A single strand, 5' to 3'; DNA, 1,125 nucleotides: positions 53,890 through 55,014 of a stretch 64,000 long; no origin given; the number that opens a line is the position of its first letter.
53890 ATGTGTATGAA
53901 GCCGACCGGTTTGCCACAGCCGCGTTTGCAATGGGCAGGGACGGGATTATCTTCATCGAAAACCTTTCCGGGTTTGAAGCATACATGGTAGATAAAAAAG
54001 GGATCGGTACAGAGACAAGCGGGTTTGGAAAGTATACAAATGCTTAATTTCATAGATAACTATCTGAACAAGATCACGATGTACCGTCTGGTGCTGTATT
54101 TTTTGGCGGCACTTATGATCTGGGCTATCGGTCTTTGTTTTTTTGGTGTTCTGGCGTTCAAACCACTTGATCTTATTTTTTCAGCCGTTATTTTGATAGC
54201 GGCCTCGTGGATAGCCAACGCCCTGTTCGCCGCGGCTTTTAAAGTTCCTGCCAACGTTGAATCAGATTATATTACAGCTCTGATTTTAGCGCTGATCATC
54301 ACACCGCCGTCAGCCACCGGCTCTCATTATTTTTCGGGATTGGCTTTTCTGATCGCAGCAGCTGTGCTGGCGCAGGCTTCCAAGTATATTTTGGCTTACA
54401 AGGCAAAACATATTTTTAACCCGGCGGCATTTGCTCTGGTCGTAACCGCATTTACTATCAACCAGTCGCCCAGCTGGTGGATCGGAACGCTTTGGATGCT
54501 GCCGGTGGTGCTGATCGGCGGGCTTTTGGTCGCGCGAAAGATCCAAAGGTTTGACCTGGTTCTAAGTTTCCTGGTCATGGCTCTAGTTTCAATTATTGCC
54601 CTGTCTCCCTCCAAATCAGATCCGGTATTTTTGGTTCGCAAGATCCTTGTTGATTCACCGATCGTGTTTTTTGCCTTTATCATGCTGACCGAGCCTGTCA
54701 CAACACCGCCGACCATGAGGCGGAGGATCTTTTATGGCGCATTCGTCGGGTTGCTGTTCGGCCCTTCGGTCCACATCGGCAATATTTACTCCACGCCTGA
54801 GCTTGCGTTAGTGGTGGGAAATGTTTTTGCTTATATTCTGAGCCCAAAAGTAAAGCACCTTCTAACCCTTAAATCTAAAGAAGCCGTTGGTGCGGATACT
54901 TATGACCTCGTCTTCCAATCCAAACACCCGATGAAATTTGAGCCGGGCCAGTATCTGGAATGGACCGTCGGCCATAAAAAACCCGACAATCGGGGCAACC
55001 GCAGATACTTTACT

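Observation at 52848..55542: Extracytosolic flavinylation module: FMN-binding protein with SGAT motif, ApbE, and a polytopic membrane protein fused to an FNR-like reductase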

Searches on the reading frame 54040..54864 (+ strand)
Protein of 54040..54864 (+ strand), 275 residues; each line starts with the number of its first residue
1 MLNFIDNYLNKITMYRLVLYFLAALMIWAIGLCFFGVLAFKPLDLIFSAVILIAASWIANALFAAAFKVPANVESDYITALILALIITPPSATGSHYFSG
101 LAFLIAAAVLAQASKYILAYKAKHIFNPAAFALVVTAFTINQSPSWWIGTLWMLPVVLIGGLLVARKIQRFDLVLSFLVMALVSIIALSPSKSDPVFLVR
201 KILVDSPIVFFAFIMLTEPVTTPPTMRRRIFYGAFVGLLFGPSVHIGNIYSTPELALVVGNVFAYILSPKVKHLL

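Call 28: search_solved_structures(query=A2, max_evalue=1, show_alignments=3)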
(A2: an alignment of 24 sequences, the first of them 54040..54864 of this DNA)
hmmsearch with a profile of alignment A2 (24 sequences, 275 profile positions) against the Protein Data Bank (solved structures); distinct sequences matched with E-value up to 1: 4.
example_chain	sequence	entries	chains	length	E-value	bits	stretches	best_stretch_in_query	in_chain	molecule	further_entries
8ahx_D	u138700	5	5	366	0.00017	24.4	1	151-263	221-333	Ion-translocating oxidoreductase complex subunit D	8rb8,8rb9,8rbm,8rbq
9lrr_B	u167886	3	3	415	0.0019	20.9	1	144-262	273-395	Na(+)-translocating NADH-quinone reductase subunit B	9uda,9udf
9ud3_B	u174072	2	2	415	0.0041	19.9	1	144-262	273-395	Na(+)-translocating NADH-quinone reductase subunit B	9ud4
7xk3_B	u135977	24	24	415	0.0041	19.9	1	144-262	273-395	Na(+)-translocating NADH-quinone reductase subunit B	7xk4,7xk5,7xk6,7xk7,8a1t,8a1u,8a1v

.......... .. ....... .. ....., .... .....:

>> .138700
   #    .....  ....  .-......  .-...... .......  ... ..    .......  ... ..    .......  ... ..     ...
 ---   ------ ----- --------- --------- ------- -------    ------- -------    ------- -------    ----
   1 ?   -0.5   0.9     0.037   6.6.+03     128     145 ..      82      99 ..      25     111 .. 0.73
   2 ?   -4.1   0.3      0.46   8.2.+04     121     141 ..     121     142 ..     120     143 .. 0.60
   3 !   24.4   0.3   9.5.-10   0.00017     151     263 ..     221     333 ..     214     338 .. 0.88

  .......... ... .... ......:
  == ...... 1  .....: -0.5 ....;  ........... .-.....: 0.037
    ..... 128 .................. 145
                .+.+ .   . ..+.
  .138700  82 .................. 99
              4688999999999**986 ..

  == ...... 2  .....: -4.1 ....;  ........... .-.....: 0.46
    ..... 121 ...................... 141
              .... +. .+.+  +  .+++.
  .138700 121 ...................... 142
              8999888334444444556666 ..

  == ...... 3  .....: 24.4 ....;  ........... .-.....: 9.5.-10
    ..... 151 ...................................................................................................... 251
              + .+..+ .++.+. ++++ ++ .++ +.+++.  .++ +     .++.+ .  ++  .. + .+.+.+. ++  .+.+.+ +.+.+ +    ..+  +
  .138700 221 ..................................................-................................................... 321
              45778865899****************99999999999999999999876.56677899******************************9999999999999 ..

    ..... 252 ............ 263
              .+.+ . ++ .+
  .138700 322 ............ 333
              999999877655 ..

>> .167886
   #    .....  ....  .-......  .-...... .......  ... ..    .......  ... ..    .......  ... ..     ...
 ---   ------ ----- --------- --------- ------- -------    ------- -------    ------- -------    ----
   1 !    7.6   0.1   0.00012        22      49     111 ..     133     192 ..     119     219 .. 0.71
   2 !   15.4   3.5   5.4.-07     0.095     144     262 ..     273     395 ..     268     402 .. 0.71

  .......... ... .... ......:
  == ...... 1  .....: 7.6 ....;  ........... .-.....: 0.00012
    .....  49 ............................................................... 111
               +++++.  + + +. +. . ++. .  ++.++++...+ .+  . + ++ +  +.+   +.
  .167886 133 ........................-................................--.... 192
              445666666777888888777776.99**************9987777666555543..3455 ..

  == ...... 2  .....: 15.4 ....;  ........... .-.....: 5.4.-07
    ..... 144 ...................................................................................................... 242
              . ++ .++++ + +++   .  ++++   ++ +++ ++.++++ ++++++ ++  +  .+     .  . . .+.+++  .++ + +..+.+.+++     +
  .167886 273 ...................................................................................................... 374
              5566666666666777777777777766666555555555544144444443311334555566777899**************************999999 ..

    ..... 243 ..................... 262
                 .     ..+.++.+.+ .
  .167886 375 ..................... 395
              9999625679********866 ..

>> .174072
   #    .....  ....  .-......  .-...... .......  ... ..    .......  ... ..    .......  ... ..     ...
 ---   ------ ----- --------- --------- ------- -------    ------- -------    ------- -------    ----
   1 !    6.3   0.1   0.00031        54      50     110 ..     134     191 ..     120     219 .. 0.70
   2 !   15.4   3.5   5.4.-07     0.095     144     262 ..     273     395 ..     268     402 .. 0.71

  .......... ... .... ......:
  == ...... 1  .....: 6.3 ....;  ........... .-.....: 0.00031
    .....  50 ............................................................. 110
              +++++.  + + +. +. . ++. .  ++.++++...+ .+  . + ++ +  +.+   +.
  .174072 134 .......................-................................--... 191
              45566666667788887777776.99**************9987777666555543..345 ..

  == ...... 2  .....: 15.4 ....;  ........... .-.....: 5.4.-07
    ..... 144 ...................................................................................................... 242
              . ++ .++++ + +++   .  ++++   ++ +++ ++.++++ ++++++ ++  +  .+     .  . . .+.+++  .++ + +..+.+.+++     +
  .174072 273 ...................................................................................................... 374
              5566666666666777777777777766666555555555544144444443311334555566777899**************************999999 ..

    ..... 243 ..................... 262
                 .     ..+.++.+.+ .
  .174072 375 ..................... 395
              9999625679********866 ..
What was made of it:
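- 54040..54849 (+): NqrB/RnfD-like membrane domain of the fusion protein (residues 1-270, about ten helices). It lacks the flavinylation loop but keeps the aligned riboflavin-site residues T79 and E218. The family profile hits RnfD 8ahx_D at E=1.7e-4 and NqrB (call 28).
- The mapping of N127/A129 onto NqrB N203/A205 rests on the shared FNPA motif seen in the RnfD alignment, not on a direct NqrB alignment (call 28).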

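Call 50: predict_structure(alignment_id=A4)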
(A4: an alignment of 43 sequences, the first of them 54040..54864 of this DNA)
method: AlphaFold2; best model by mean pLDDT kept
length: 275 residues; sequences in the alignment: 43
mean_pLDDT: 89.3   pTM: 0.88
mean pLDDT of the five models: 89.3, 88.6, 88.6, 88.5, 87.5
residues with pLDDT >= 90: 179; 70-90: 75; 50-70: 17; < 50: 4
segments of 3 or more residues with pLDDT < 50: 272-275
pLDDT, mean of each block of 10 residues (from residue 1): 87 93 98 97 98 98 95 92 97 94 97 90 82 91 91 96 93 96 88 83 90 88 89 93 61 85 77 40
secondary structure, 60 per line:
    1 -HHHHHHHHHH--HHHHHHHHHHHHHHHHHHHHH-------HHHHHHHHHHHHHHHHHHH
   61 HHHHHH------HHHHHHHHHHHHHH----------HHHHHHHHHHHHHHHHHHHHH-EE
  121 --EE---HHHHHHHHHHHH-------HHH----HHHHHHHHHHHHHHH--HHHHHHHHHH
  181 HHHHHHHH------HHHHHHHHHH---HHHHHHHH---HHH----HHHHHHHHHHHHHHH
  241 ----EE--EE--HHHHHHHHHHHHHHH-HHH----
elements in order: H2-11 H14-34 H42-66 H73-86 H97-117 H128-139 H154-168 H171-188 H195-204 H208-215 H226-240 H253-267
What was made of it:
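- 54040..54849 (+): The AF2 model has pLDDT 89.3 (call 50).
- Checked: The model shows about ten membrane helices, some of them short, rather than eight (call 50).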

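Call 52: fold_search(model_id=the predicted structure, library=pdb)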
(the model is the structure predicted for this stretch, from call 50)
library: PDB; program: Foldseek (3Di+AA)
matches with E <= 10: 195; with E <= 0.001: 12
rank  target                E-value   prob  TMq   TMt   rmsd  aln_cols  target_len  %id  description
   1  9eri_D                3.4e-06  1.00  0.68  0.59   6.0       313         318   16  Cryo-EM structure of sodium pumping Rnf complex from Acetobacterium woodii bound to NADH (released 2025-03-05)
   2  8rbq_D                4.5e-05  1.00  0.66  0.60   4.9       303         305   17  Cryo-EM structure of the NADH:ferredoxin oxidoreductase RNF from Azotobacter vinelandii, dithionite reduced (released 2024-06-26)
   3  8ahx_D                5.9e-05  1.00  0.65  0.52   6.7       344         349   14  Cryo-EM structure of the nitrogen-fixation associated NADH:ferredoxin oxidoreductase RNF from Azotobacter vinelandii (released 2023-11-01)
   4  9lrr_B                7.7e-05  1.00  0.61  0.42   6.4       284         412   14  Cryo-EM structure of Na+-translocating NADH-ubiquinone oxidoreductase NqrB-G141A mutant from Vibrio cholerae with boun (released 2025-04-23)
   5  9uuu_B                8.4e-05  1.00  0.55  0.42   6.4       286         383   14  Cryo-EM structure of Na+-translocating NADH-ubiquinone oxidoreductase from Vibrio cholerae reduced by NADH (released 2025-06-25)
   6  7xk6_B                9.6e-05  1.00  0.57  0.40   5.9       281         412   14  Cryo-EM structure of Na+-pumping NADH-ubiquinone oxidoreductase from Vibrio cholerae, with aurachin D-42 (released 2022-07-20)
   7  8ad0_B                1.2e-04  1.00  0.63  0.46   5.4       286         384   15  X-ray structure of Na+-NQR from Vibrio cholerae in different conformation at 3.1 A (released 2023-07-12)
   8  7xk3_B                1.6e-04  1.00  0.59  0.44   5.5       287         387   15  Cryo-EM structure of Na+-pumping NADH-ubiquinone oxidoreductase from Vibrio cholerae, state 1 (released 2022-07-20)
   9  8a1x_B                1.9e-04  1.00  0.61  0.44   5.6       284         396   14  Sodium pumping NADH-quinone oxidoreductase with inhibitor DQA (released 2023-06-14)
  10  8acw_B                5.1e-04  1.00  0.60  0.45   5.5       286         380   14  X-ray structure of Na+-NQR from Vibrio cholerae at 3.4 A resolution (released 2023-07-12)
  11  7zc6_D                5.6e-04  1.00  0.67  0.61   5.1       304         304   17  Na+ - translocating ferredoxin: NAD+ reductase (Rnf) of C. tetanomorphum (released 2022-09-28)
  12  9ud3_B                6.6e-04  1.00  0.56  0.41   5.9       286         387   14  Cryo-EM structure of Na+-translocating NADH-ubiquinone oxidoreductase NqrB-T236Y mutant from Vibrio cholerae (released 2025-06-25)
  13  8evu_B                1.3e-03  1.00  0.60  0.42   5.2       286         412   14  Cryo EM structure of Vibrio cholerae NQR (released 2022-11-16)
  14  8a1v_B                1.8e-03  1.00  0.59  0.43   6.1       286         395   15  Sodium pumping NADH-quinone oxidoreductase with substrate Q2 (released 2023-06-14)
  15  8a1t_B                2.0e-03  1.00  0.59  0.43   5.3       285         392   14  Sodium pumping NADH-quinone oxidoreductase (released 2023-06-14)
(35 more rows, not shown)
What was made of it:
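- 54040..54849 (+): The top 15 Foldseek hits are all RnfD/NqrB at prob 1.0 (call 52).
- Closest known: Rnf complex. Same: The FNPA and M-x-T-[DE]-P motifs are shared (calls 28, 52).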

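Call 53: search_protein_representatives(protein=window:54040-54864:+)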
Query: 275 residues. Proteins with E-value up to 0.001 (for the whole library): 1801; up to 1e-10: 849; up to 1e-30: 399. The best 150 are listed.
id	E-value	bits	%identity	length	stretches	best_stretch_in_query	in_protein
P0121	6.4e-84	298.1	55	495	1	1-274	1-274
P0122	1.5e-83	296.9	56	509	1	1-274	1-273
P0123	2.2e-73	263.6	53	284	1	1-271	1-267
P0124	1.4e-72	261.0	51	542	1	3-274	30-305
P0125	6.6e-72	258.8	50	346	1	2-274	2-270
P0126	3.4e-71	256.4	57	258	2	1-180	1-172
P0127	3.4e-70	253.1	51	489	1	3-273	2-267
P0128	6.9e-70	252.1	50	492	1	14-272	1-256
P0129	1.4e-69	251.1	51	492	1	1-275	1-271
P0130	2.4e-69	250.4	47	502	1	1-274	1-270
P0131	2.5e-68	247.0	51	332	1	1-273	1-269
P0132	1.6e-66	241.1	51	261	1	1-267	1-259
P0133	2.5e-66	240.5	49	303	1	1-274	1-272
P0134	1.6e-65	237.8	48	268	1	1-269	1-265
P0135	2.4e-65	237.2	49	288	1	2-275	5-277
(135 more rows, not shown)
